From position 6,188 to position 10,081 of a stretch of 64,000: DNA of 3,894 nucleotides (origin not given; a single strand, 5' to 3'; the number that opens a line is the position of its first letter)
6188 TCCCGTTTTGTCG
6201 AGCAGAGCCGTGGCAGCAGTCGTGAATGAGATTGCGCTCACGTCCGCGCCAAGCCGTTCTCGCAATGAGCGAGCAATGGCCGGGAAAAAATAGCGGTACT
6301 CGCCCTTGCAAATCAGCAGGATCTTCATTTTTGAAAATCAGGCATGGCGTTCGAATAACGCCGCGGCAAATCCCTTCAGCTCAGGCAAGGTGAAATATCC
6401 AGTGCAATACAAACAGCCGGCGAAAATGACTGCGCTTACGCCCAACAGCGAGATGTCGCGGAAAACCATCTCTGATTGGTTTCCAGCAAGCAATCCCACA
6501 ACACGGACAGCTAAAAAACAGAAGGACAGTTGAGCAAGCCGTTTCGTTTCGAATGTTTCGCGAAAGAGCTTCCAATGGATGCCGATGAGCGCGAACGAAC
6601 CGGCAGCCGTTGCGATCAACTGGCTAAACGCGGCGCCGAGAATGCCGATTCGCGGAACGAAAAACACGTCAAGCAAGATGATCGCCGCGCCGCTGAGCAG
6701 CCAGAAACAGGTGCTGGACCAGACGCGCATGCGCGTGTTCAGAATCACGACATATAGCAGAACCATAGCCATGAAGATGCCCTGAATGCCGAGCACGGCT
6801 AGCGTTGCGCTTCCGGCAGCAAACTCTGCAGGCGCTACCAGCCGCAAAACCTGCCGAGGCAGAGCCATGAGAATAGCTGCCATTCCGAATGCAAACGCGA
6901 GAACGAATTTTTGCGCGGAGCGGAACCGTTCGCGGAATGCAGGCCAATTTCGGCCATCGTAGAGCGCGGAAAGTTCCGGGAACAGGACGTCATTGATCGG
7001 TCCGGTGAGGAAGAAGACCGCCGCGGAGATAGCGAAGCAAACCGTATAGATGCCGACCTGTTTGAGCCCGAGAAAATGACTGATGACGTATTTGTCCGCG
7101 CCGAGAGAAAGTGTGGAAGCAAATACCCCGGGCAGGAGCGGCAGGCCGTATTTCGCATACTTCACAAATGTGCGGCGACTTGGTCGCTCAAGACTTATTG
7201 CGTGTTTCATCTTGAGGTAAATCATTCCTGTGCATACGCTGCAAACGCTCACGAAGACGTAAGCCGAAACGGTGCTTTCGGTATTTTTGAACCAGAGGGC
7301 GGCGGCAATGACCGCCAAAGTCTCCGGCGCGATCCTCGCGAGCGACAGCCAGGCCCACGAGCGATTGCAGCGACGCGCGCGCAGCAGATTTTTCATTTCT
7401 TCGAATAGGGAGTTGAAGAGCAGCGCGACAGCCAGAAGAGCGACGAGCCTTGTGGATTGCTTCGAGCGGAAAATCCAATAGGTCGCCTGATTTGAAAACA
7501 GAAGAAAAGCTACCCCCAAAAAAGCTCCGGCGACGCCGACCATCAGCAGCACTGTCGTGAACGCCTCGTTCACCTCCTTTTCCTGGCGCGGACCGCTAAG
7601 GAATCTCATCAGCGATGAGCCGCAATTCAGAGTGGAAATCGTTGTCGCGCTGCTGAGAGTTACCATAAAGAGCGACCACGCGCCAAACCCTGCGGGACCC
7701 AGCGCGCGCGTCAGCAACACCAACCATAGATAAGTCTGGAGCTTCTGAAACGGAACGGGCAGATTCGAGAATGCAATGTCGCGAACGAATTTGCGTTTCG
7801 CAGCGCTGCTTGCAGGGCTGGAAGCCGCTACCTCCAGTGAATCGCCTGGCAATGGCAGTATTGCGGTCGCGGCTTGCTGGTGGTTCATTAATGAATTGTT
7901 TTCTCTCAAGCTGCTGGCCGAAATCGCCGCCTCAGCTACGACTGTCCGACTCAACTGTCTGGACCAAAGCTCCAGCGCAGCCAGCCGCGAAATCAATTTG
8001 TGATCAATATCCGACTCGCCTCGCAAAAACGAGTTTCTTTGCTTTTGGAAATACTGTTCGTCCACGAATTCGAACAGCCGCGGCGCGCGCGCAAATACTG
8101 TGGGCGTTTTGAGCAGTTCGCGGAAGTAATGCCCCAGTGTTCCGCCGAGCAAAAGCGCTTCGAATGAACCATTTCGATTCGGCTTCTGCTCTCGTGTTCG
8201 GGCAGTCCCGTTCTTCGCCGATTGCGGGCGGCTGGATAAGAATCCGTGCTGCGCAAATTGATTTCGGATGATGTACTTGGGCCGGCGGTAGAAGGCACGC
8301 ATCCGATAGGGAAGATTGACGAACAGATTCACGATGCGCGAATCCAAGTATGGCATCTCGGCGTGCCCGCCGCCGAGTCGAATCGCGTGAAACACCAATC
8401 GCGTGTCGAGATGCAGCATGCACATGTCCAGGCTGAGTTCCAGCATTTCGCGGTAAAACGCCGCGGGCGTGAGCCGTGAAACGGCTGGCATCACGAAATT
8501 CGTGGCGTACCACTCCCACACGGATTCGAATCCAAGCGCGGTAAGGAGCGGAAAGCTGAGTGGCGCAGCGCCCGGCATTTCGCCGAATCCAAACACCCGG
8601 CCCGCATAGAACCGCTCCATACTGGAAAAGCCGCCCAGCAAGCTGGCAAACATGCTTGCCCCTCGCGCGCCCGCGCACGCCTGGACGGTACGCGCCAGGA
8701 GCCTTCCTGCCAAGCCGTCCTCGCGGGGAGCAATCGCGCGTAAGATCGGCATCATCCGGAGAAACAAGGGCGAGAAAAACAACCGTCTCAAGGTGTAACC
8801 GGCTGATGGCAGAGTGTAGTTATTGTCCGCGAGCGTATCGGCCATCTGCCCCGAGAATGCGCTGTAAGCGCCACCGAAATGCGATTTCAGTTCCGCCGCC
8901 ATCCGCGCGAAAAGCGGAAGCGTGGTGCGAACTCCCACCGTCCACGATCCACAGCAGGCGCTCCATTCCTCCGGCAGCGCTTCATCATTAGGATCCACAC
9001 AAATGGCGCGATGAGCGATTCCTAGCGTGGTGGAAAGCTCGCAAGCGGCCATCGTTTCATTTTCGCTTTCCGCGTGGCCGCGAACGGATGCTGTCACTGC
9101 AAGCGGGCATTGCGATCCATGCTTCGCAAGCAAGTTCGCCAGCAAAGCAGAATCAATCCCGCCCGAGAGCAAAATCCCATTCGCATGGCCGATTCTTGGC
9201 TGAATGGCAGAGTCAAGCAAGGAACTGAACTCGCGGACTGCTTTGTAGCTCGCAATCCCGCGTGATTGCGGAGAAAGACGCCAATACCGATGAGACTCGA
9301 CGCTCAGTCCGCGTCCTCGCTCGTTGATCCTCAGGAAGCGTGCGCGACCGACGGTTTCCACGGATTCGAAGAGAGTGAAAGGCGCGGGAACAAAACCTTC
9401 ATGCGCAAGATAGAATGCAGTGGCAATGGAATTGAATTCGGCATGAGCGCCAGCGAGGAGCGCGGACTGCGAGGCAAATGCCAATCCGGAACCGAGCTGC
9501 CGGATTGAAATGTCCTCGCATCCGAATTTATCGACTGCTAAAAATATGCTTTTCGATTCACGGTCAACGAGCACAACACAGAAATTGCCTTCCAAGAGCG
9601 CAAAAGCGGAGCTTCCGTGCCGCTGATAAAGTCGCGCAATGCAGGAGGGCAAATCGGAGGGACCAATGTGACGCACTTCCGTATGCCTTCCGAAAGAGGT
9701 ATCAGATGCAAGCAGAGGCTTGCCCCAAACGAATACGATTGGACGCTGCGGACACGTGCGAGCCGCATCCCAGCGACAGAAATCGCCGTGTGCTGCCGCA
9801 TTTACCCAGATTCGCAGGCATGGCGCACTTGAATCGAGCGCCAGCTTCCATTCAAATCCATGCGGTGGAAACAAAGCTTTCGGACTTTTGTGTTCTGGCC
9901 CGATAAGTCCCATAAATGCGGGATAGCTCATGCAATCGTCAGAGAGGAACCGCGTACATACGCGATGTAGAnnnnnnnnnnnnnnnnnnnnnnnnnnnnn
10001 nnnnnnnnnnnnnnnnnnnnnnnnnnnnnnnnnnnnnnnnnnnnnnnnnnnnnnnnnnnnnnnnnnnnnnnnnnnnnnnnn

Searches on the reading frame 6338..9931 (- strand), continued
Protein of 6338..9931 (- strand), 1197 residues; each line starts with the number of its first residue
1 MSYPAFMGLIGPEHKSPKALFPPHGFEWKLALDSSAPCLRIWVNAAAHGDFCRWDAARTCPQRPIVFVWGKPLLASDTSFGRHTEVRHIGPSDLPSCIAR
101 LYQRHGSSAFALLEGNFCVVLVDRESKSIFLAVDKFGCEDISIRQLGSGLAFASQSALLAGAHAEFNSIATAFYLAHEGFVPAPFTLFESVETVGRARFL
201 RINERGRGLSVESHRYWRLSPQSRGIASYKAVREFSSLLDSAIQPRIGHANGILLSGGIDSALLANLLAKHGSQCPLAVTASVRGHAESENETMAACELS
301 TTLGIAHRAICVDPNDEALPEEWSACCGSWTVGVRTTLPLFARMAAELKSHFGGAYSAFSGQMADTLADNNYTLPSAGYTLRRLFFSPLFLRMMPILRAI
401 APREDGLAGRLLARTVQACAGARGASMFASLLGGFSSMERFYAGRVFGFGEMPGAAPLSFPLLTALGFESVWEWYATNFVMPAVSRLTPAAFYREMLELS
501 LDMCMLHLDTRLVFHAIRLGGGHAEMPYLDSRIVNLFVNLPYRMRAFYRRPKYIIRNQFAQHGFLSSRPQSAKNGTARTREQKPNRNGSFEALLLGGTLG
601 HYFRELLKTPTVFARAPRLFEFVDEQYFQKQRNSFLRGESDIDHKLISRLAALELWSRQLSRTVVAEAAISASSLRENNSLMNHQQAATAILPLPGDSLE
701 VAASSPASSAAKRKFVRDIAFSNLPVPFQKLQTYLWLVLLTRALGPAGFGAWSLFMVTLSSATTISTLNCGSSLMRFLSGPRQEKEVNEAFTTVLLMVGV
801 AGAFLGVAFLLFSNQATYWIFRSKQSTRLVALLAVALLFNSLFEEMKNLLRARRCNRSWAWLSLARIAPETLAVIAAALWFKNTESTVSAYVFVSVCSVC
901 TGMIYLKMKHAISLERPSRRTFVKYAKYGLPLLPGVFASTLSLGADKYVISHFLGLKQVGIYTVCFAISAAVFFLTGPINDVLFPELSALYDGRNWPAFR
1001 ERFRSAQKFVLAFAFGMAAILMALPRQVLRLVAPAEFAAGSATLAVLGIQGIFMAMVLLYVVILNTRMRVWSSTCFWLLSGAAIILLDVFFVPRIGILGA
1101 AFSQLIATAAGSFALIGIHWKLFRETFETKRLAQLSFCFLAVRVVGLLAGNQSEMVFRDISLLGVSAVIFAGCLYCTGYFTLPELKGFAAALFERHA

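Call 34: find_encoding_contigs(protein=P0069, flank=5000, max_places=1)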
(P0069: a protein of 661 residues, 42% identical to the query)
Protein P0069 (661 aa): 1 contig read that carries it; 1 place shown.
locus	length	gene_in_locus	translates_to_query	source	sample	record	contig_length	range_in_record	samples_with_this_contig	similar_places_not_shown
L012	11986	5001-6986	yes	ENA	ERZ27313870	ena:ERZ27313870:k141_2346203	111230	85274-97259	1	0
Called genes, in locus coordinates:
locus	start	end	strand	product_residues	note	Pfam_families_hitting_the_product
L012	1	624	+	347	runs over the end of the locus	PF02563:Poly_export, PF10531:SLBB, PF22461:SLBB_2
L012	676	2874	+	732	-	PF02706:Wzz, PF13807:GNVR, PF01656:CbiA, PF10609:ParA, PF13614:AAA_31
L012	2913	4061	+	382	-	PF02348:CTP_transf_3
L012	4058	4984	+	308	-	PF03102:NeuB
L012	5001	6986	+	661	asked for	PF13537:GATase_7 (weak), PF00733:Asn_synthase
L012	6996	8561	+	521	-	PF01943:Polysacc_synt, PF13440:Polysacc_synt_3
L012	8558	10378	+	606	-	PF13229:Beta_helix (weak), PF05048:NosD (faint)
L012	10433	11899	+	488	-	PF05159:Capsule_synth (weak)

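Call 38: search_protein_representatives(protein=window:6338-9931:-)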
Query: 1197 residues. Proteins with E-value up to 0.001 (for the whole library): 15456; up to 1e-10: 1156; up to 1e-30: 42. The best 150 are listed.
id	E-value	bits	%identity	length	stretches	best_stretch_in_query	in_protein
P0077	4.0e-261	885.8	80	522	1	676-1197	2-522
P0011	1.4e-204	698.5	52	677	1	2-660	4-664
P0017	2.4e-198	677.9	50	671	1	1-662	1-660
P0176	1.4e-164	566.1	46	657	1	3-664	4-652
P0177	2.1e-145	502.6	44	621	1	54-663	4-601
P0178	1.6e-141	489.7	41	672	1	66-664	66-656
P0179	5.1e-140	484.7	40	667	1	54-663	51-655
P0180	1.1e-137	477.0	42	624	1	60-663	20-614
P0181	3.4e-136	472.0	42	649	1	63-660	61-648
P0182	1.5e-121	423.6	46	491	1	163-659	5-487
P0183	4.6e-114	398.7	42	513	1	708-1193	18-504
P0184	8.6e-110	384.6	41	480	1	1-480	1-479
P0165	2.5e-108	379.8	41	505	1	710-1191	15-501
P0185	5.2e-103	362.2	39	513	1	697-1193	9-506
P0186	3.4e-102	359.5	40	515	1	707-1187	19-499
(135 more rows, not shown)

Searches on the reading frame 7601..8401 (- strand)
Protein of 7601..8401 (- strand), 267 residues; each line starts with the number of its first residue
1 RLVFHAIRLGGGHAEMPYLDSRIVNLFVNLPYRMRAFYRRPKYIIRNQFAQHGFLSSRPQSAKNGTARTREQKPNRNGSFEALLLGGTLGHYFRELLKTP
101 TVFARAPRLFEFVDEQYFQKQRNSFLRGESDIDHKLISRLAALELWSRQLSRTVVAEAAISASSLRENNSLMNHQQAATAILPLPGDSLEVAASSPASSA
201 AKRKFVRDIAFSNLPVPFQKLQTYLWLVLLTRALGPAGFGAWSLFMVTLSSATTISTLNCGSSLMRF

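Call 23: find_related_loci(query=window:7601-8401:-, collection=genome_contigs, flank=6000)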
Query window:7601-8401:- (267 aa) in genome_contigs; peptide patterns used: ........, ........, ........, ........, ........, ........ (x = any residue, [..] = any of these).
44 stretches matched a pattern; 1 encode a relative of the query (tblastn E <= 1e-3); 1 distinct loci.
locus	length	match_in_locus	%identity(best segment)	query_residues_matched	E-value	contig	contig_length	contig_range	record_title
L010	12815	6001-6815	57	1-267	2e-82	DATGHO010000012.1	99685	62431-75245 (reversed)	MAG TPA_asm: Candidatus Acidiferrales bacterium isolate SMAG_U9783 k141_2029443, whole genome shotgun sequence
